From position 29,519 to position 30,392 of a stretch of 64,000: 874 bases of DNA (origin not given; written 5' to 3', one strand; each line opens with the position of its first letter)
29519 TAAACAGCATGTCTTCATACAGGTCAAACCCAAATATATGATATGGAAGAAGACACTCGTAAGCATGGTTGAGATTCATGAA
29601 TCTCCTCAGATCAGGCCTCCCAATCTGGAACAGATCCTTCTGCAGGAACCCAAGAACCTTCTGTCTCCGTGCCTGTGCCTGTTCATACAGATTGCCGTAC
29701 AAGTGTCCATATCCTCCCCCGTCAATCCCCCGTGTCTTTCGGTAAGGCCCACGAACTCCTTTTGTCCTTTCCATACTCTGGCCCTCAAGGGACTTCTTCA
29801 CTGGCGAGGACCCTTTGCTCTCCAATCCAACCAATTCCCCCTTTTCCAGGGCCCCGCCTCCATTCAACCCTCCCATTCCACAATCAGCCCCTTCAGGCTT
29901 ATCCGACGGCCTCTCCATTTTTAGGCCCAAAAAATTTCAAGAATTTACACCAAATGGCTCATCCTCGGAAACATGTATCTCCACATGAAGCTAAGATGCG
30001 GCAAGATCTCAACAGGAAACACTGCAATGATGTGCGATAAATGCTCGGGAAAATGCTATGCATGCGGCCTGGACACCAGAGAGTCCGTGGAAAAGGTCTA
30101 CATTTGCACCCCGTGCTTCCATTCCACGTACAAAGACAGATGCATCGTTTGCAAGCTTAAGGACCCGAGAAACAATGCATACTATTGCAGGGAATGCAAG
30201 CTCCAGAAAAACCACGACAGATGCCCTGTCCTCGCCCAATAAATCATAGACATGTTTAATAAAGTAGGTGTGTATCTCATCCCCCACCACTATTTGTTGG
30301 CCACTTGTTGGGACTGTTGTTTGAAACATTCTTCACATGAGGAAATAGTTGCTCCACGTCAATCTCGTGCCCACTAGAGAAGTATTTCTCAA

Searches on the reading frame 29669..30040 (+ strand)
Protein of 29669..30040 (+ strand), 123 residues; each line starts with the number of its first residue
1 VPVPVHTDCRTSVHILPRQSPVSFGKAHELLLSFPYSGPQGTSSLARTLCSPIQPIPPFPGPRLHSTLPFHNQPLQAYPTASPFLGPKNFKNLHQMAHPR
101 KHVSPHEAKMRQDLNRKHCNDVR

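Call 10: search_protein_families(library=pfam, proteins=[window:29669-30040:+], max_evalue=0.01)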
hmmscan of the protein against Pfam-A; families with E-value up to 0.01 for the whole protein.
window:29669-30040:+ (123 aa): 0 families

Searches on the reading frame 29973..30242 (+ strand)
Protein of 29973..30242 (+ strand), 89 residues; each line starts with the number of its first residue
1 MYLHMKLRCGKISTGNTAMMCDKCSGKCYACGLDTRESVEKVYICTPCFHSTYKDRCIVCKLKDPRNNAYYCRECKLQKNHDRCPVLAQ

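Call 25: search_protein_families(library=pfam, proteins=[window:29973-30242:+], max_evalue=0.01)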
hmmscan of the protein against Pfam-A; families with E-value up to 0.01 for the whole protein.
window:29973-30242:+ (89 aa): 1 family
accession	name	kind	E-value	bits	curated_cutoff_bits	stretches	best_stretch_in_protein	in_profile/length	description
PF03660.19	PHF5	-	2.8e-14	53.6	26.7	1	7-86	9-87/104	PHF5-like protein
